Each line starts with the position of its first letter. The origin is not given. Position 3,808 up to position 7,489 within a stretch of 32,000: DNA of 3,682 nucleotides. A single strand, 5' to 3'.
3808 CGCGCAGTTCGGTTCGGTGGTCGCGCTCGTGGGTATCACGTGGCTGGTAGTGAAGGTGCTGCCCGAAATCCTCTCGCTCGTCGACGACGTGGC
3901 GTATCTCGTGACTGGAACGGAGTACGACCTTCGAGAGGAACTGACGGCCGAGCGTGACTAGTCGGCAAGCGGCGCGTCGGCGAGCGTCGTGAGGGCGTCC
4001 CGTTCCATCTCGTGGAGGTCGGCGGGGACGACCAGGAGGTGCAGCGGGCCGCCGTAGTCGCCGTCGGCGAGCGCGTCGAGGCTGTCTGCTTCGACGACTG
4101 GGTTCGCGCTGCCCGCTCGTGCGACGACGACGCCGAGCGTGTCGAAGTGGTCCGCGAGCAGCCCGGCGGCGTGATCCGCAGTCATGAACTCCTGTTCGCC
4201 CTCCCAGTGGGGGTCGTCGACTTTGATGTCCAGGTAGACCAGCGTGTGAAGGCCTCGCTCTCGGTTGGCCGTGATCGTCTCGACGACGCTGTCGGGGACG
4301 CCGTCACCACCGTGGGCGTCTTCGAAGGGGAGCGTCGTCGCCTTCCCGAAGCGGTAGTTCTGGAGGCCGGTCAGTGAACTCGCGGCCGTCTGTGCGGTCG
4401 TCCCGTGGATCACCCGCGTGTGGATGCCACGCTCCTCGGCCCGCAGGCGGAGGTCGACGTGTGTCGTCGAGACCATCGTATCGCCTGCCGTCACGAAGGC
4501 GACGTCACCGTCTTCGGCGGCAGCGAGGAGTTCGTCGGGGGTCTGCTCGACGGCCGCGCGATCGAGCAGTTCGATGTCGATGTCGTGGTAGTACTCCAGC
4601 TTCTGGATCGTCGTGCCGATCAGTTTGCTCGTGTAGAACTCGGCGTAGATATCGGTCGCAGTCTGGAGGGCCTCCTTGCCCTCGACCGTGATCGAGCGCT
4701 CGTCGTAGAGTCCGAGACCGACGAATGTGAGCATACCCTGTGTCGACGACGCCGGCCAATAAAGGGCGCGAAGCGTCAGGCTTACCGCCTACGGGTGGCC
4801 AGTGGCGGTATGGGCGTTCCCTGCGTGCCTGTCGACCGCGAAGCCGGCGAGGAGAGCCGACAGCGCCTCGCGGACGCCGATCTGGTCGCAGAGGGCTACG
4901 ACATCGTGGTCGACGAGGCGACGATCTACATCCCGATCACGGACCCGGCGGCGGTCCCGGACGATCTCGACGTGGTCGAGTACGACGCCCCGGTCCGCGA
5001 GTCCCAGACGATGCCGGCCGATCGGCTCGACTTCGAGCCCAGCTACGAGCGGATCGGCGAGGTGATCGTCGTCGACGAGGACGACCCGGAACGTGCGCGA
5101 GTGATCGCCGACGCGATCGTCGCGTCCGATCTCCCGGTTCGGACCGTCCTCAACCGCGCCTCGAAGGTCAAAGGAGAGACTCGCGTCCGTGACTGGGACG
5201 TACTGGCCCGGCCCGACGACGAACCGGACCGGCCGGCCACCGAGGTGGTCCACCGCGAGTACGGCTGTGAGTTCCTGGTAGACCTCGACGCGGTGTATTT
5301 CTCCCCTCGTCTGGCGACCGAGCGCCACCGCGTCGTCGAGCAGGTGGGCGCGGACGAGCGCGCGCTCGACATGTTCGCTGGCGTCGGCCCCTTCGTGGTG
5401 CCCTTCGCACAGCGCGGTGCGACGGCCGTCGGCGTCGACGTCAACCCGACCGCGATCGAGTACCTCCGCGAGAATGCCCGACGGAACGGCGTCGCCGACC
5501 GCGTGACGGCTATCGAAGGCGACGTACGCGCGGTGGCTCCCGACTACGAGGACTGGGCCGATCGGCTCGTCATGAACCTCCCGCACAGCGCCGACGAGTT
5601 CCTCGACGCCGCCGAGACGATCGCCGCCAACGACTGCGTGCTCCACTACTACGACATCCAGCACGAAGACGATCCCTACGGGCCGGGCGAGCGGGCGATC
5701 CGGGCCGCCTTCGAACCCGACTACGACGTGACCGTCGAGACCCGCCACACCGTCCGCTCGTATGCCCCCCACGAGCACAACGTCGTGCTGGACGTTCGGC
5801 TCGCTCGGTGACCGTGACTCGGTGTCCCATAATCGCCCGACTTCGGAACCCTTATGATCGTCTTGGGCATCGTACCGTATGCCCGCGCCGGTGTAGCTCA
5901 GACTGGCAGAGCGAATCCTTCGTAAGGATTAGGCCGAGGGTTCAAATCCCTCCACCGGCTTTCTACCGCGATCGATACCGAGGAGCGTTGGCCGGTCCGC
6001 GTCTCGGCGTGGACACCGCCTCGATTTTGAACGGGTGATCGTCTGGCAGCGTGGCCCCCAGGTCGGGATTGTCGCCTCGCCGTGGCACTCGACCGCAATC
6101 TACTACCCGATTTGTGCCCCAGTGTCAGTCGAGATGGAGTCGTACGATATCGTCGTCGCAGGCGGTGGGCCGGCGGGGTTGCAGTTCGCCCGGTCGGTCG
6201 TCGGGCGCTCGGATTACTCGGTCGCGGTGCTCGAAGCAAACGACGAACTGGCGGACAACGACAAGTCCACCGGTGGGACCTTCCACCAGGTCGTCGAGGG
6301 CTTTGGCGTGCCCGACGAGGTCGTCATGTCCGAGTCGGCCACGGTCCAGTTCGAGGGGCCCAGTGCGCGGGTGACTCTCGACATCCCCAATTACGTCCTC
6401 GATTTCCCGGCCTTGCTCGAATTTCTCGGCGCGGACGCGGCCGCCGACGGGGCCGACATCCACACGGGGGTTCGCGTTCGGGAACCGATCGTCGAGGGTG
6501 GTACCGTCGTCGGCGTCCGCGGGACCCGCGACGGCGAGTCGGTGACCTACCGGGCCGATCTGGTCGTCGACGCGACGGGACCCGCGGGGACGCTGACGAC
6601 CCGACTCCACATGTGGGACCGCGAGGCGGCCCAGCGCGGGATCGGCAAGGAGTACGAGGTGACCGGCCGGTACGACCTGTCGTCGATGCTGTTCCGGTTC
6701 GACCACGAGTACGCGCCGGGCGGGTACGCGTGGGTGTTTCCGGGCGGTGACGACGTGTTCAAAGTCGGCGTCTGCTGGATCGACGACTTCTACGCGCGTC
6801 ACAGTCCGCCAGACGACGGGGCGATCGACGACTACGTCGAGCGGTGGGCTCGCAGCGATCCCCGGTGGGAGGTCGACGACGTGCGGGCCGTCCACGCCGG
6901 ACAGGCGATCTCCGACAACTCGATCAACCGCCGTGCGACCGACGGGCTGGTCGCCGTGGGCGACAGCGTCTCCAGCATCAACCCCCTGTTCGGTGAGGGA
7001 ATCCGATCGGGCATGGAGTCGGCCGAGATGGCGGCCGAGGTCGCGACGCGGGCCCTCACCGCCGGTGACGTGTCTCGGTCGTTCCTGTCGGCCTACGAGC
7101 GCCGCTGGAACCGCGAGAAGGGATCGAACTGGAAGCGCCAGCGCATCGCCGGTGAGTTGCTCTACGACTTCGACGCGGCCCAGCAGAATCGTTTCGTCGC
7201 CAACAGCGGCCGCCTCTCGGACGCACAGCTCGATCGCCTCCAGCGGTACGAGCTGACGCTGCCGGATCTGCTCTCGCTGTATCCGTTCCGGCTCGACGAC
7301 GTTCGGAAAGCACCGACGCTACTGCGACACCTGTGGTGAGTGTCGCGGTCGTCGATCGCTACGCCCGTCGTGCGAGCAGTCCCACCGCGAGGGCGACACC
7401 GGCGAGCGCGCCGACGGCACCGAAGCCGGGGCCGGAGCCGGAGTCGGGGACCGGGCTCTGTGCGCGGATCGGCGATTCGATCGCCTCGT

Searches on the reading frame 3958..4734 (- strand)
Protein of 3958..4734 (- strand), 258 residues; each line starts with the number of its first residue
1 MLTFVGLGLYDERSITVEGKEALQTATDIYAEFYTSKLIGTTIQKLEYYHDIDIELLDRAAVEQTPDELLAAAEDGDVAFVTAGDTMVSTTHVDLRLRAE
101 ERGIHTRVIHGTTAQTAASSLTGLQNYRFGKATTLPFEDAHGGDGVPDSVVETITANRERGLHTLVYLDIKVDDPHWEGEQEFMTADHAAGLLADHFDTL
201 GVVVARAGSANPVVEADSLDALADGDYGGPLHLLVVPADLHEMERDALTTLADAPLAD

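Call 9: search_protein_families(library=pfam, max_evalue=0.001, proteins=[window:3958-4734:-])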
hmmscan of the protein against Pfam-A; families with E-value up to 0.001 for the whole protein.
window:3958-4734:- (258 aa): 1 family
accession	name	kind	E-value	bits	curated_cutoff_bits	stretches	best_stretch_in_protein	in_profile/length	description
PF00590.25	TP_methylase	-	3.8e-20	73.2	27.8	1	1-222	1-211/212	Tetrapyrrole (Corrin/Porphyrin) Methylases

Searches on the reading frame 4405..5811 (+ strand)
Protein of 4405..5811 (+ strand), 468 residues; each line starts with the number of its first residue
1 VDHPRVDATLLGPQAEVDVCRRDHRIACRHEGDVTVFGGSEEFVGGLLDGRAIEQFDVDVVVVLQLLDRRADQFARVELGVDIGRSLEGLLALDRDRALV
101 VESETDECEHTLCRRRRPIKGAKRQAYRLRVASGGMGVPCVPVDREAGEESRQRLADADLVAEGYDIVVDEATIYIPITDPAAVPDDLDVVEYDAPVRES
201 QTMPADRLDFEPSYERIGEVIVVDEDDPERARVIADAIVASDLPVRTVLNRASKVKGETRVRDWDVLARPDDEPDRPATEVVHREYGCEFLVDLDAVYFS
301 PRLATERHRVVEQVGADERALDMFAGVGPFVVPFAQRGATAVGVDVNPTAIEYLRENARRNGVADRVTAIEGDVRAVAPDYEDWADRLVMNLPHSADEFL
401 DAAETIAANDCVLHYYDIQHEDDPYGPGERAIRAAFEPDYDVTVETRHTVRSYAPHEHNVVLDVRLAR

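Call 62: search_protein_families(library=pfam, max_evalue=0.01, proteins=[window:4405-5811:+])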
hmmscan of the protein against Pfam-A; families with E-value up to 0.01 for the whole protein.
window:4405-5811:+ (468 aa): 11 families
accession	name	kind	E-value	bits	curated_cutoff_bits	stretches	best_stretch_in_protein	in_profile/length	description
PF02475.24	TRM5-TYW2_MTfase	-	3.9e-44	150.9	28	1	282-422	2-142/164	TRM5/TYW2 methyltransferase domain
PF18093.7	Trm5_N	-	3.6e-09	36.7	22.7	1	140-182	1-43/47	tRNA methyltransferase 5 N-terminal domain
PF25133.1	TYW2_N_2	-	5.8e-08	33.2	27.7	1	201-268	7-75/79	TYW2 N-terminal domain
PF13847.12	Methyltransf_31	-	9.7e-08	32.3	27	1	317-391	4-81/145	Methyltransferase domain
PF13649.12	Methyltransf_25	-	1.3e-07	32.6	27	1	321-394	2-76/97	Methyltransferase domain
PF09445.16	Methyltransf_15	-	4.9e-07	29.9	22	1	319-377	3-61/165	RNA cap guanine-N2 methyltransferase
PF08241.18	Methyltransf_11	-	0.00015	22.8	21.2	1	321-379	1-55/95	Methyltransferase domain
PF05175.20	MTS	-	0.00016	21.8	23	1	316-397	31-111/170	Methyltransferase small domain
PF13578.12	Methyltransf_24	-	0.0011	20.2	26.3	0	340-408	25-95/105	Methyltransferase domain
PF03602.21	Cons_hypoth95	-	0.002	18.2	24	1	312-378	37-104/182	Conserved hypothetical protein 95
PF06325.19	PrmA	-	0.0051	16.8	22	1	315-375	160-222/296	Ribosomal protein L11 methyltransferase (PrmA)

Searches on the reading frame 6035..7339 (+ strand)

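Call 9: search_protein_families(library=pfam, max_evalue=0.001, proteins=[window:6035-7339:+])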
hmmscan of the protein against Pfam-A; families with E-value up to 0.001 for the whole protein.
window:6035-7339:+ (434 aa): 9 families
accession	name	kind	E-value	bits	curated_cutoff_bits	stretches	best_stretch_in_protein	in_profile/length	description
PF01266.30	DAO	-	1.8e-11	44.6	27.9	1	117-289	140-309/353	FAD dependent oxidoreductase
PF05834.18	Lycopene_cycl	-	7.5e-07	29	23.4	0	38-220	1-174/380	Lycopene cyclase protein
PF22578.2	GGR_cat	-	7.6e-07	29.4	27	1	213-248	15-50/88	Geranylgeranyl reductase catalytic domain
PF04820.20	Trp_halogenase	-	1.4e-05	24.6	21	0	120-189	153-219/458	Tryptophan halogenase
PF00890.30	FAD_binding_2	-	4.6e-05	23.2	20.4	0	115-187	128-208/414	FAD binding domain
PF01494.25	FAD_binding_3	-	5.1e-05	23.1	22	1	37-356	2-336/349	FAD binding domain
PF01946.23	Thi4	-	0.00038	20.2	26.2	0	34-87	15-68/235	Thi4 family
PF07992.20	Pyr_redox_2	-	0.00056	19.9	26.1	0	37-71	1-34/291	Pyridine nucleotide-disulphide oxidoreductase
PF12831.13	FAD_oxidored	-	0.00057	19.7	27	0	38-184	1-147/416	FAD dependent oxidoreductase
